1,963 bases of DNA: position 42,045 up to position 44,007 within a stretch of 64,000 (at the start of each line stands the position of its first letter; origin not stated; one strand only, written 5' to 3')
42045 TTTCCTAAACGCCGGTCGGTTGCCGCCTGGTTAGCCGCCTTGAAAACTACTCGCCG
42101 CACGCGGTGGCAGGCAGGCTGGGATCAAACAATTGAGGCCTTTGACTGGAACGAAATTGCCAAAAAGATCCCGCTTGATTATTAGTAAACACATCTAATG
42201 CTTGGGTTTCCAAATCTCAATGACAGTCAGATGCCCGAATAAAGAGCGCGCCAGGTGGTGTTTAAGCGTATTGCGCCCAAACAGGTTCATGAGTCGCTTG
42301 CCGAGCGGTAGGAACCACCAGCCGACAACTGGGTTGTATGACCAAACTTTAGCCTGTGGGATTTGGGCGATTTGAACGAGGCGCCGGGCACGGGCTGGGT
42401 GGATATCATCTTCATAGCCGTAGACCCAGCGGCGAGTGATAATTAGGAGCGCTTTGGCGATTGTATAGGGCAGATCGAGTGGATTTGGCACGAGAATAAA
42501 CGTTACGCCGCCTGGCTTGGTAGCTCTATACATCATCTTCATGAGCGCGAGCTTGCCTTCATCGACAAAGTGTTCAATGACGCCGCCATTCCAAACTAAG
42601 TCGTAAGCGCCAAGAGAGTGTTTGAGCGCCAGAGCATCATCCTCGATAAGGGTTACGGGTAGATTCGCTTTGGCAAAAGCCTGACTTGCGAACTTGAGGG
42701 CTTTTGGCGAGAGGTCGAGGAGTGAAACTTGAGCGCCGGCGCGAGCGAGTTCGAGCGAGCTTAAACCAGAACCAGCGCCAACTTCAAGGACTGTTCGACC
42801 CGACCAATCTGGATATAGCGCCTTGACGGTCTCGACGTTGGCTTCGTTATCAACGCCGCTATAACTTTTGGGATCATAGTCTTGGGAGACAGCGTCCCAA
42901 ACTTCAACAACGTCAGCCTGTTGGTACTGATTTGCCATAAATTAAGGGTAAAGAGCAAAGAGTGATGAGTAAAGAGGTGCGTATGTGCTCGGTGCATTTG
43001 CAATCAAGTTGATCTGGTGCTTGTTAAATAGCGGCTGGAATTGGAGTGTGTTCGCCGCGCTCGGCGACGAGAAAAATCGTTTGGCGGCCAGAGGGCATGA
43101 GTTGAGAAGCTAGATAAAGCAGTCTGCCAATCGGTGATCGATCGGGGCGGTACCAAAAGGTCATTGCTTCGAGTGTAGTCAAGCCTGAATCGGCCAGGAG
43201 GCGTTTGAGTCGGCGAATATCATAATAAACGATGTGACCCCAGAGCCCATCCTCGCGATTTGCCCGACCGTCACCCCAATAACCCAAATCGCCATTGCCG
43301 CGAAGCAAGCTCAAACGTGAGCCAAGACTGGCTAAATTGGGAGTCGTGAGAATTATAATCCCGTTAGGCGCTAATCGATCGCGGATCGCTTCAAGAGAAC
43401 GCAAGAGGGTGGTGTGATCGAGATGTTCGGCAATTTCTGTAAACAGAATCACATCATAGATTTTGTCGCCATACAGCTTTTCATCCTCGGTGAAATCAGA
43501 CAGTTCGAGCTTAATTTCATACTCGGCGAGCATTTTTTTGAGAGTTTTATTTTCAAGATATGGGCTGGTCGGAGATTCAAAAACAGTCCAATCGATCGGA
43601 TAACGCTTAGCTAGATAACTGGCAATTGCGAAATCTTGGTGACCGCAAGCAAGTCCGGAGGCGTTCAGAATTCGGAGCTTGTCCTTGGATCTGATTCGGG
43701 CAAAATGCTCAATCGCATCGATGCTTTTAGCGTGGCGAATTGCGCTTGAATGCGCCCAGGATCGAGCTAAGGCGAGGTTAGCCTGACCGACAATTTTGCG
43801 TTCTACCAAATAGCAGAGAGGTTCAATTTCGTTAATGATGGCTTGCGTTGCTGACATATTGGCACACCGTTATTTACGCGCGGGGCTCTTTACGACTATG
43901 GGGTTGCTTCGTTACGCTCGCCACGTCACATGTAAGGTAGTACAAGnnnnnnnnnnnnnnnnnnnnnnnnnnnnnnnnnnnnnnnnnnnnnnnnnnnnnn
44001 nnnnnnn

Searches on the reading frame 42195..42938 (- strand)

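Call 13: search_protein_families(library=pfam, proteins=[window:42195-42938:-], max_evalue=0.0001)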
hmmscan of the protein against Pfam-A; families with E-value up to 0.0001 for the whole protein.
window:42195-42938:- (247 aa): 7 families
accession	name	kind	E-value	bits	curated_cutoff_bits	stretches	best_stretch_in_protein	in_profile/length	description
PF13649.12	Methyltransf_25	-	6.1e-18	65.7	27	1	50-144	1-97/97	Methyltransferase domain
PF08241.18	Methyltransf_11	-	1.3e-15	58.3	21.2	1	51-148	1-95/95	Methyltransferase domain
PF08242.18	Methyltransf_12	-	9.3e-13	49.2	30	1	51-145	1-97/98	Methyltransferase domain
PF13489.12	Methyltransf_23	-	7.6e-11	42.4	27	1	44-227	20-152/164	Methyltransferase domain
PF13847.12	Methyltransf_31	-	5.6e-10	39.5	27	1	46-152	3-113/145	Methyltransferase domain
PF01209.24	Ubie_methyltran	-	6.8e-07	29.3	20.1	1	6-149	5-152/233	ubiE/COQ5 methyltransferase family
PF03848.20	TehB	-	4.2e-05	23.5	20.4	1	24-150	11-134/193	Tellurite resistance protein TehB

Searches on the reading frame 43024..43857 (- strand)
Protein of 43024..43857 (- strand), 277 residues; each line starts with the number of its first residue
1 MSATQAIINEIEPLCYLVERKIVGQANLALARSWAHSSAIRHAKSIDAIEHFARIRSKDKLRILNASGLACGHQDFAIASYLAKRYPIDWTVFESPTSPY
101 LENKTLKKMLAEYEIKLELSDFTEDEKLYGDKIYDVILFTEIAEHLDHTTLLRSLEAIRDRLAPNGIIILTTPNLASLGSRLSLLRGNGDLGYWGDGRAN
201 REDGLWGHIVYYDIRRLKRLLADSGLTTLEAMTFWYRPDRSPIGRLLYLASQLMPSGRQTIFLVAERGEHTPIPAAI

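Call 13: search_protein_families(library=pfam, proteins=[window:43024-43857:-], max_evalue=0.0001)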
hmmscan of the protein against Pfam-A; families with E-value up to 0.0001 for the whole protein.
window:43024-43857:- (277 aa): 1 family
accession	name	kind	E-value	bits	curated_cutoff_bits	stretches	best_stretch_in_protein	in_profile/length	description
PF13489.12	Methyltransf_23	-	4e-11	43.4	27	1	119-230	67-163/164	Methyltransferase domain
